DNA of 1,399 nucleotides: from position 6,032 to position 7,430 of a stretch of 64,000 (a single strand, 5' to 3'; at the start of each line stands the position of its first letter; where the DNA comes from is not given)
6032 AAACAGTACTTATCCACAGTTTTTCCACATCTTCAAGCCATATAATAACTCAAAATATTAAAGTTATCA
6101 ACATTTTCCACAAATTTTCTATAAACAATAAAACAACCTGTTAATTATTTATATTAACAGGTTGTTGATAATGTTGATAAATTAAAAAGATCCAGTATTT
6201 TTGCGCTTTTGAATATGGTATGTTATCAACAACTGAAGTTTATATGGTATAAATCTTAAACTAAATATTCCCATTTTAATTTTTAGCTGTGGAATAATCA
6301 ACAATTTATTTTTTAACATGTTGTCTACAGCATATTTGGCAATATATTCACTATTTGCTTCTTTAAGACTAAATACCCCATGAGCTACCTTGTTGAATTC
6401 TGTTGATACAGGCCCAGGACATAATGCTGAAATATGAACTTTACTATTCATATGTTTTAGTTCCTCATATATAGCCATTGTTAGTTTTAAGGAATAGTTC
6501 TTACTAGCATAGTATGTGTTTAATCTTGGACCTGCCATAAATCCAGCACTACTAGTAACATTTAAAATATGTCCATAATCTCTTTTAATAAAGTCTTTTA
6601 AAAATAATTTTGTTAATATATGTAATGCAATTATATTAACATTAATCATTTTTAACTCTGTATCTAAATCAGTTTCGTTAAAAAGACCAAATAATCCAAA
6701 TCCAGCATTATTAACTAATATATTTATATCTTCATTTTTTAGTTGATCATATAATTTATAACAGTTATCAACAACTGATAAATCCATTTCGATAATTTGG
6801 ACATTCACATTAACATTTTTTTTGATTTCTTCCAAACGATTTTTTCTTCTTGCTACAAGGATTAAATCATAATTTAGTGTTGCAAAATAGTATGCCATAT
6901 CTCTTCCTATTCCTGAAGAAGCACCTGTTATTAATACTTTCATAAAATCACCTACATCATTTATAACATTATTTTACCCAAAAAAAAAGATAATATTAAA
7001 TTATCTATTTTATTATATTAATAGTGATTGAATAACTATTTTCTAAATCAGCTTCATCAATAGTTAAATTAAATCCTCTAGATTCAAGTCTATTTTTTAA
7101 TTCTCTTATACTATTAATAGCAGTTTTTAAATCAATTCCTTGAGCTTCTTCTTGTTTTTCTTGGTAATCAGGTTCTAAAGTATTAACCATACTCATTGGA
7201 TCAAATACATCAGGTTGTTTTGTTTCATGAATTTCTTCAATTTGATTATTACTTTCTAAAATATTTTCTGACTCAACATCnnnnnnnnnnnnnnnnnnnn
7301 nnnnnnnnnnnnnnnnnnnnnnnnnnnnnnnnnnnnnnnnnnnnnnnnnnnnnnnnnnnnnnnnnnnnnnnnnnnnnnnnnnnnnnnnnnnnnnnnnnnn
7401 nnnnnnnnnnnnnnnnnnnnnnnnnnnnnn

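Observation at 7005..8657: Single ParB/Noc-like protein with a ~300-residue N/D/S-rich disordered tail and no adjacent ParA/Soj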

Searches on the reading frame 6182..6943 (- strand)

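Call 68: search_protein_families(library=pfam, proteins=[window:6182-6943:-], max_evalue=0.00001)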
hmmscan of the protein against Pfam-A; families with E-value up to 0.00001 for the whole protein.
window:6182-6943:- (253 aa): 3 families
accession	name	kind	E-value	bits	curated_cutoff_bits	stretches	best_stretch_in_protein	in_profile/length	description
PF00106.31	adh_short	-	2.4e-39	135.3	26.6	1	3-185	3-188/195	short chain dehydrogenase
PF13561.12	adh_short_C2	-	3.5e-21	76.3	27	1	7-196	1-193/236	Enoyl-(Acyl carrier protein) reductase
PF08659.16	KR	-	3.6e-08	34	22.6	1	3-150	3-155/180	KR domain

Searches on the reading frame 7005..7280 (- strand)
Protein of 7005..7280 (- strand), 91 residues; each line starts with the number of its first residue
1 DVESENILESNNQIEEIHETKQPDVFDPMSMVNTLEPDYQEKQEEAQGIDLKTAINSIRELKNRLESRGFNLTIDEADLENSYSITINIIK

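Call 40: search_protein_families(library=ncbifam, proteins=[window:7005-7280:-], max_evalue=1)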
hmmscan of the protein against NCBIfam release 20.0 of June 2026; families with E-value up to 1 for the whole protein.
window:7005-7280:- (91 aa): 2 families
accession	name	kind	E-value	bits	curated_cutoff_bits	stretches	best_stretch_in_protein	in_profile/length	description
TIGR04285.1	nucleoid_noc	exception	3.7e-05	23.2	315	1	36-91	200-255/255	nucleoid occlusion protein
TIGR02885.1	spore_sigF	equivalog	0.0091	15.9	321.45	1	7-61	133-187/231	RNA polymerase sporulation sigma factor SigF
